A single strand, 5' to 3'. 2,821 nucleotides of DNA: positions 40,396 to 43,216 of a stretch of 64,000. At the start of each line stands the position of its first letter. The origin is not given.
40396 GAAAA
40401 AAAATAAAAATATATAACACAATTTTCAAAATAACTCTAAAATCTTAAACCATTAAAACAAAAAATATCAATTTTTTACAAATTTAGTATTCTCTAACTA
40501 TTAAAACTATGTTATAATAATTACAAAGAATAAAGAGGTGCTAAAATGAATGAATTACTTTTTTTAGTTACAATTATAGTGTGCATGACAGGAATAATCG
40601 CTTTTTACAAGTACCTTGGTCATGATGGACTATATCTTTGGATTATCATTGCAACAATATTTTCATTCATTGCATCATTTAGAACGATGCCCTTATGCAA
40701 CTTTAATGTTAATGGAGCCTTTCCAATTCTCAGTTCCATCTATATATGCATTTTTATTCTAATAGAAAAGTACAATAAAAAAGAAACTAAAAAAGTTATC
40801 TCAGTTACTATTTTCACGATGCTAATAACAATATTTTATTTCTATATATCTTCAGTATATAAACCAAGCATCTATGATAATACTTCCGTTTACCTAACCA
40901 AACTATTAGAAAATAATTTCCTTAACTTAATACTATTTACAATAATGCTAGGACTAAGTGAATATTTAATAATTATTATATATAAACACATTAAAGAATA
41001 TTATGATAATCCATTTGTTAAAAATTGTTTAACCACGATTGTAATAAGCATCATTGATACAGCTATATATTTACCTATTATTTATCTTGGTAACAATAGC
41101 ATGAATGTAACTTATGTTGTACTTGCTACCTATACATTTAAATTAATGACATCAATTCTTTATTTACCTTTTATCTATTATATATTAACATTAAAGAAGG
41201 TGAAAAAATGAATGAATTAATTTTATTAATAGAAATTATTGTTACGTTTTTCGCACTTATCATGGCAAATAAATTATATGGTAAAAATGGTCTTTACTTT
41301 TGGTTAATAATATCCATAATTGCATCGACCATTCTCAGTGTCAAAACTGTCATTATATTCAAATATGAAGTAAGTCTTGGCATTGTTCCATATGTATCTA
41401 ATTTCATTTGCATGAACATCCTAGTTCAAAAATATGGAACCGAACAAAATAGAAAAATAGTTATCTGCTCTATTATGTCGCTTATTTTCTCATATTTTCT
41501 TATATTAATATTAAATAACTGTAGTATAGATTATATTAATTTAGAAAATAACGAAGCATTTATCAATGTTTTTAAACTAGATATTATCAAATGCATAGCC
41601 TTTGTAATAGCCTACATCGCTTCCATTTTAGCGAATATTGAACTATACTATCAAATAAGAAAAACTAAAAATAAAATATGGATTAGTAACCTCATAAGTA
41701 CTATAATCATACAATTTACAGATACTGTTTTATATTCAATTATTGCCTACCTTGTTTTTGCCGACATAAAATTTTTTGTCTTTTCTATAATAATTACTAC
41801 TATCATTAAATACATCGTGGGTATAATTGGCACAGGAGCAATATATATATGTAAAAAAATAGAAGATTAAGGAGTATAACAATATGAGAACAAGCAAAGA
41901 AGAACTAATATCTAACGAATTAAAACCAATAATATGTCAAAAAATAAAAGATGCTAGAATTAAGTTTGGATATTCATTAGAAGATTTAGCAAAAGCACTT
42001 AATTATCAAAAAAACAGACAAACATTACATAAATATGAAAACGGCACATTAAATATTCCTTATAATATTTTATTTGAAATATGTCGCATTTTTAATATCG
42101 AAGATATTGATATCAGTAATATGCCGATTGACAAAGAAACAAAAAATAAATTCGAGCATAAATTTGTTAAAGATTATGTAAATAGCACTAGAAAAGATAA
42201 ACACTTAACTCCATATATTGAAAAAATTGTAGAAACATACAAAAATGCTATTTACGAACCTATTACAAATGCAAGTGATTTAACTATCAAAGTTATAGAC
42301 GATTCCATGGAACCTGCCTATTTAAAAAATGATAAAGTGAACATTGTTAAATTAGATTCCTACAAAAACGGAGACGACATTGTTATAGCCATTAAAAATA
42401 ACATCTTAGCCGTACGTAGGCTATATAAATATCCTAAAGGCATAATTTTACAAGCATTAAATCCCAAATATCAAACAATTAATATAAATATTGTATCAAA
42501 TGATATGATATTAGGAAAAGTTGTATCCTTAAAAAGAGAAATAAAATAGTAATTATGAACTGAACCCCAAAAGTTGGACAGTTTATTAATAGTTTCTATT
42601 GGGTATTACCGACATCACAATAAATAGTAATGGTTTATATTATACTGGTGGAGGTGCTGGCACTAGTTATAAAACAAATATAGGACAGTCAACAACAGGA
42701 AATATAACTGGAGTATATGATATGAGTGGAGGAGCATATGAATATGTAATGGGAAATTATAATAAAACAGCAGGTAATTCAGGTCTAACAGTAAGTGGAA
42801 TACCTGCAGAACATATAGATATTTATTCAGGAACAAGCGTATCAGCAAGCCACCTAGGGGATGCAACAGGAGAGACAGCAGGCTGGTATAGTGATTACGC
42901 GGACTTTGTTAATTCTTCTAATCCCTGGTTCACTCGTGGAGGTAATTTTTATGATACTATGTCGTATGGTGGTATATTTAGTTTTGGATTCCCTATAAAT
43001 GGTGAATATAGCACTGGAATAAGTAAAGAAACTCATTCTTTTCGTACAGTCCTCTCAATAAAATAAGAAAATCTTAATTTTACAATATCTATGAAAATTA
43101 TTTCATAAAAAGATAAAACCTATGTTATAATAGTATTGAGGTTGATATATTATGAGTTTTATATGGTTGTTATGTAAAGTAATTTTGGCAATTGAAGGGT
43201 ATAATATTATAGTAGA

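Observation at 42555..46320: Two identical 43-bp IS3-family terminal repeats 3.7 kb apart in direct orientation, each immediately after a gene stop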

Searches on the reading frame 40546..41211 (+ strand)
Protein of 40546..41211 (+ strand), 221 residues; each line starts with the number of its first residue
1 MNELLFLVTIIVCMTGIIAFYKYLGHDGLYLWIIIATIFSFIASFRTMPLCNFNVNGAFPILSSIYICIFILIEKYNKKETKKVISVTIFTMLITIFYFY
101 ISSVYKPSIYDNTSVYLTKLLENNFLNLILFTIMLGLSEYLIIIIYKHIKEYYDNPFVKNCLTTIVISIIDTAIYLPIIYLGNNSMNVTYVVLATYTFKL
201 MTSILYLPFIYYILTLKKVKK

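Call 10: search_protein_families(library=pfam, proteins=[window:40546-41211:+], max_evalue=0.1)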
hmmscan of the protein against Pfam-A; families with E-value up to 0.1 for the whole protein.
window:40546-41211:+ (221 aa): 2 families
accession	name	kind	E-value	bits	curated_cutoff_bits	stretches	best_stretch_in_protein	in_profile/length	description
PF02592.20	Vut_1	-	3e-10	41.1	27.2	1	61-212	6-151/152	Putative vitamin uptake transporter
PF20973.2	VUPS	-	2e-05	24.7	27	1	61-211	53-203/206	Vitamin uptake-like sensor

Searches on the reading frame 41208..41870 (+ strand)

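Call 10: search_protein_families(library=pfam, proteins=[window:41208-41870:+], max_evalue=0.1)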
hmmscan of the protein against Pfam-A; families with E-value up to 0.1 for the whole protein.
window:41208-41870:+ (220 aa): 1 family
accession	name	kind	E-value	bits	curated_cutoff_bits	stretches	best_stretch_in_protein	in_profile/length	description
PF02592.20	Vut_1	-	8e-18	65.7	27.2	1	57-214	2-151/152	Putative vitamin uptake transporter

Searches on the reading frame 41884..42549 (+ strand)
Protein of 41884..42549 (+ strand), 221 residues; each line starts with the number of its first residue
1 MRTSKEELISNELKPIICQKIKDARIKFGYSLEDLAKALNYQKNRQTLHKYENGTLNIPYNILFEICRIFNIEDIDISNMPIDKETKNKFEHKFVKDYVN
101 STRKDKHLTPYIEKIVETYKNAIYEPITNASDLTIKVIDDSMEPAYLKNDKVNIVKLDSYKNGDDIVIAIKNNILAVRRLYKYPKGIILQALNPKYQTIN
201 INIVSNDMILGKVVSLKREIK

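Call 10: search_protein_families(library=pfam, proteins=[window:41884-42549:+], max_evalue=0.1)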
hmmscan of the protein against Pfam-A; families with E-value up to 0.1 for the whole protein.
window:41884-42549:+ (221 aa): 5 families
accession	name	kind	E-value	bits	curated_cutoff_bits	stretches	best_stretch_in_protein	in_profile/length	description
PF00717.28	Peptidase_S24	-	6.8e-15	55.2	23.3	1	127-214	30-116/116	Peptidase S24-like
PF01381.28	HTH_3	-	3.9e-09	36.8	23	1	21-73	1-51/55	Helix-turn-helix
PF12844.13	HTH_19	-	5.3e-06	26.7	30.2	1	19-73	2-54/64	Helix-turn-helix domain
PF13560.12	HTH_31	-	0.012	16.3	27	1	23-71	8-55/64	Helix-turn-helix domain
PF00604.22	Flu_PB2_5th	-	0.017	14.9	25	1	110-177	118-185/210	Influenza RNA polymerase PB2 CAP binding domain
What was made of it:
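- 41884..42549 (+): XRE-HTH / peptidase S24 regulator gene, the last gene of block A. In other strains its normal downstream neighbour is a convergent Mur ligase gene. Pfam HTH_3 and Peptidase_S24 (call 10).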

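Call 11: search_protein_families(library=ncbifam, proteins=[window:41884-42549:+], max_evalue=0.1)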
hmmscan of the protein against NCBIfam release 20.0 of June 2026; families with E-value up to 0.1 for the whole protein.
window:41884-42549:+ (221 aa): 6 families
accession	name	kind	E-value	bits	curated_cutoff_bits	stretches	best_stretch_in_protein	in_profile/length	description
NF047948.1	male_kill_WMK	equivalog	1.2e-09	38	300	1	16-118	162-264/300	WO male-killing family protein Wmk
NF007621.2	PRK10276.1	subfamily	9.5e-09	35.3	110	1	130-214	27-111/115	translesion error-prone DNA polymerase V autoproteolytic subunit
TIGR00498.1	lexA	equivalog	2.7e-08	33.6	110.95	1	114-220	96-202/203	transcriptional repressor LexA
NF041575.1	antitoxPezA_Strep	equivalog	0.00011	22.2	290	1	17-78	2-61/158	type II toxin-antitoxin system antitoxin PezA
TIGR00270.2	TIGR00270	equivalog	0.0013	18.6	110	1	19-72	78-129/159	multiprotein bridging factor aMBF1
TIGR03830.1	CxxCG_CxxCG_HTH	subfamily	0.0032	17.3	61.8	1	17-58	66-105/127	type II TA system antitoxin MqsA family protein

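Call 21: find_encoding_contigs(protein=window:41884-42549:+, flank=10000, max_places=10)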
Protein window:41884-42549:+ (221 aa): 24 contigs read that carry it; 10 places shown.
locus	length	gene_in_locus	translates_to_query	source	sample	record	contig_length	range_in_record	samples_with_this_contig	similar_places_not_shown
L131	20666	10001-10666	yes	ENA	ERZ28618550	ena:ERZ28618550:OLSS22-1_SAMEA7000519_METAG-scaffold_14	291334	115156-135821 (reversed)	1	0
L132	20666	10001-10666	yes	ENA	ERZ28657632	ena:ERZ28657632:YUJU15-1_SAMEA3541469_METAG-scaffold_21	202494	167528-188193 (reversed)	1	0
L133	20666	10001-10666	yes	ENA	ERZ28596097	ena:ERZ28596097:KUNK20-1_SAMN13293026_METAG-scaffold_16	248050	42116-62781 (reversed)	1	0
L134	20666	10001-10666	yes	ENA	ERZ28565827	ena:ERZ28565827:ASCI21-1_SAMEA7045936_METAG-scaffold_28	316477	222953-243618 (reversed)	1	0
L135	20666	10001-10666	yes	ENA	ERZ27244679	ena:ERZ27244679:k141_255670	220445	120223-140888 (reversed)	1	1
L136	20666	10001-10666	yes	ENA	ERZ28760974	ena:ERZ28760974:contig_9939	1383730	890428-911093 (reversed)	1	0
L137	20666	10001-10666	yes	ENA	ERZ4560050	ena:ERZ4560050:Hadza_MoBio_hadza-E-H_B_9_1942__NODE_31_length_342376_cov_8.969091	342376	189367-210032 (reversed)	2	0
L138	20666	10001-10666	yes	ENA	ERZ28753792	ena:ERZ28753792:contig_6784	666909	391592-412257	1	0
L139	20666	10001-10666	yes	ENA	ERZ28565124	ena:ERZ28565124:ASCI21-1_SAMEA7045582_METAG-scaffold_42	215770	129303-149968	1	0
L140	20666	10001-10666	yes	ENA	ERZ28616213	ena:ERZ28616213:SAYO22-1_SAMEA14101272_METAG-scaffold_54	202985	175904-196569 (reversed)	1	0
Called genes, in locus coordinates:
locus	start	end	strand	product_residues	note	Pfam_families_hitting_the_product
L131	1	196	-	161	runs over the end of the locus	PF00692:dUTPase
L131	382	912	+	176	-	PF04014:MazE_antitoxin (weak), PF15714:SpoVT_C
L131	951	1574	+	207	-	PF02677:QueH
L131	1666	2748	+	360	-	PF00089:Trypsin, PF13365:Trypsin_2, PF00595:PDZ, PF13180:PDZ_2, PF17820:PDZ_6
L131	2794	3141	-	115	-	-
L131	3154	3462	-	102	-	-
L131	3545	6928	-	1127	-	PF01855:POR_N, PF17147:PFOR_II, PF01558:POR, PF10371:EKR, PF13237:Fer4_10 (weak), PF12838:Fer4_7, PF13183:Fer4_8 (weak), PF02775:TPP_enzyme_C, +6 more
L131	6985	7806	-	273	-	PF09989:DUF2229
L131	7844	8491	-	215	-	PF00117:GATase, PF07722:Peptidase_C26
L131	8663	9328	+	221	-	PF20973:VUPS (faint), PF02592:Vut_1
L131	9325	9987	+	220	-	PF02592:Vut_1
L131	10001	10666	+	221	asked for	PF01381:HTH_3, PF12844:HTH_19 (weak), PF00717:Peptidase_S24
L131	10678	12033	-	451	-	PF01225:Mur_ligase, PF08245:Mur_ligase_M, PF02875:Mur_ligase_C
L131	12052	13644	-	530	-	PF08245:Mur_ligase_M, PF02875:Mur_ligase_C (weak)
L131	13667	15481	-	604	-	PF13522:GATase_6, PF13537:GATase_7, PF00733:Asn_synthase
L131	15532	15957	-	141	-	PF07486:Hydrolase_2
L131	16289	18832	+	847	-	PF13304:AAA_21 (faint)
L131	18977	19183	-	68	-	PF00872:Transposase_mut (weak)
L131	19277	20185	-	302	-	PF00872:Transposase_mut, PF10551:MULE (weak)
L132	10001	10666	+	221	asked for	PF01381:HTH_3, PF12844:HTH_19 (weak), PF00717:Peptidase_S24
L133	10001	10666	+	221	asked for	PF01381:HTH_3, PF12844:HTH_19 (weak), PF00717:Peptidase_S24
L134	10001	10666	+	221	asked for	PF01381:HTH_3, PF12844:HTH_19 (weak), PF00717:Peptidase_S24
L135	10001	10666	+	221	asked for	PF01381:HTH_3, PF12844:HTH_19 (weak), PF00717:Peptidase_S24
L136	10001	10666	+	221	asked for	PF01381:HTH_3, PF12844:HTH_19 (weak), PF00717:Peptidase_S24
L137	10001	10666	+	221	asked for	PF01381:HTH_3, PF12844:HTH_19 (weak), PF00717:Peptidase_S24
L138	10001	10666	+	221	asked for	PF01381:HTH_3, PF12844:HTH_19 (weak), PF00717:Peptidase_S24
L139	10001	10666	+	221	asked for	PF01381:HTH_3, PF12844:HTH_19 (weak), PF00717:Peptidase_S24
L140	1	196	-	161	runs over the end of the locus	PF00692:dUTPase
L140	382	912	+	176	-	PF04014:MazE_antitoxin (weak), PF15714:SpoVT_C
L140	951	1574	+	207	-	PF02677:QueH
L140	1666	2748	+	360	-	PF00089:Trypsin, PF13365:Trypsin_2, PF00595:PDZ, PF13180:PDZ_2, PF17820:PDZ_6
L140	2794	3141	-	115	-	-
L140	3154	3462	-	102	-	-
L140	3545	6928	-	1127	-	PF01855:POR_N, PF17147:PFOR_II, PF01558:POR, PF10371:EKR, PF13187:Fer4_9, PF13237:Fer4_10, PF12838:Fer4_7, PF13484:Fer4_16, +6 more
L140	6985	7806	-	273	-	PF09989:DUF2229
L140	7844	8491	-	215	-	PF00117:GATase, PF07722:Peptidase_C26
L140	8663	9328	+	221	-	PF20973:VUPS (weak), PF02592:Vut_1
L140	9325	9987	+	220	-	PF02592:Vut_1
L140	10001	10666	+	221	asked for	PF01381:HTH_3, PF12844:HTH_19 (weak), PF00717:Peptidase_S24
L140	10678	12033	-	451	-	PF01225:Mur_ligase, PF08245:Mur_ligase_M, PF02875:Mur_ligase_C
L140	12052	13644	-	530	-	PF08245:Mur_ligase_M, PF02875:Mur_ligase_C (weak)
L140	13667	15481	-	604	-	PF13522:GATase_6, PF13537:GATase_7, PF00733:Asn_synthase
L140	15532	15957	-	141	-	PF07486:Hydrolase_2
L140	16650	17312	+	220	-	PF11738:DUF3298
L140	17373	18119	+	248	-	PF00719:Pyrophosphatase, PF04026:SpoVG (weak)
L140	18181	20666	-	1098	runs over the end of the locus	PF17757:UvrB_inter, PF02559:CarD_TRCF_RID, PF00270:DEAD, PF04851:ResIII, PF00271:Helicase_C, PF03461:TRCF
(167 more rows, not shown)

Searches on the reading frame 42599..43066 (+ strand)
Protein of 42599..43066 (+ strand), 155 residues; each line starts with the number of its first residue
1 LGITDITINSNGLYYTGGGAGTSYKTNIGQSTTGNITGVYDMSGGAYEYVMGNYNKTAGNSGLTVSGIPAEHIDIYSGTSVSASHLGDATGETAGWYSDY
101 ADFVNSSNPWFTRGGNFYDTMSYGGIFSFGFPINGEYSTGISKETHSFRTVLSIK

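Call 10: search_protein_families(library=pfam, proteins=[window:42599-43066:+], max_evalue=0.1)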
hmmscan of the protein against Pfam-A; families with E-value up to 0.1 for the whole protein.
window:42599-43066:+ (155 aa): 1 family
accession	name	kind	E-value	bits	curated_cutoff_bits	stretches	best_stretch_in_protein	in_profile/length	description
PF03781.23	FGE-sulfatase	-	0.013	15.6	23.3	1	22-56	161-195/255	Sulfatase-modifying factor enzyme 1-like domain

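Call 11: search_protein_families(library=ncbifam, proteins=[window:42599-43066:+], max_evalue=0.1)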
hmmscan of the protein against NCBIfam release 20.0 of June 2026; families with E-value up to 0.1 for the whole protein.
window:42599-43066:+ (155 aa): 1 family
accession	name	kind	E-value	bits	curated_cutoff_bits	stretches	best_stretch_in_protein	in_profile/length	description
NF051459.1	pyoverdine_PvdO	equivalog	0.07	12.2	500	1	17-56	183-221/280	dihydropyoverdine dehydrogenase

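Call 30: find_encoding_contigs(protein=window:42599-43066:+, flank=10000, max_places=10)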
Protein window:42599-43066:+ (155 aa): no gene with exactly this product is on record in the collection.

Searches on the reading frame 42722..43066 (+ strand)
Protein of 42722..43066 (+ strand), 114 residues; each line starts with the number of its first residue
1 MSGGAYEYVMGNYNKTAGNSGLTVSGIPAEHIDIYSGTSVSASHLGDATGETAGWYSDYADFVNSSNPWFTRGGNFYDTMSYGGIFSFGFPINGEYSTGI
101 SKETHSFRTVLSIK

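Call 38: find_encoding_contigs(protein=window:42722-43066:+, flank=10000, max_places=10)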
Protein window:42722-43066:+ (114 aa): no gene with exactly this product is on record in the collection.

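Call 71: find_encoding_contigs(protein=window:42749-43066:+, flank=6000, max_places=10)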
Protein window:42749-43066:+ (105 aa): no gene with exactly this product is on record in the collection.
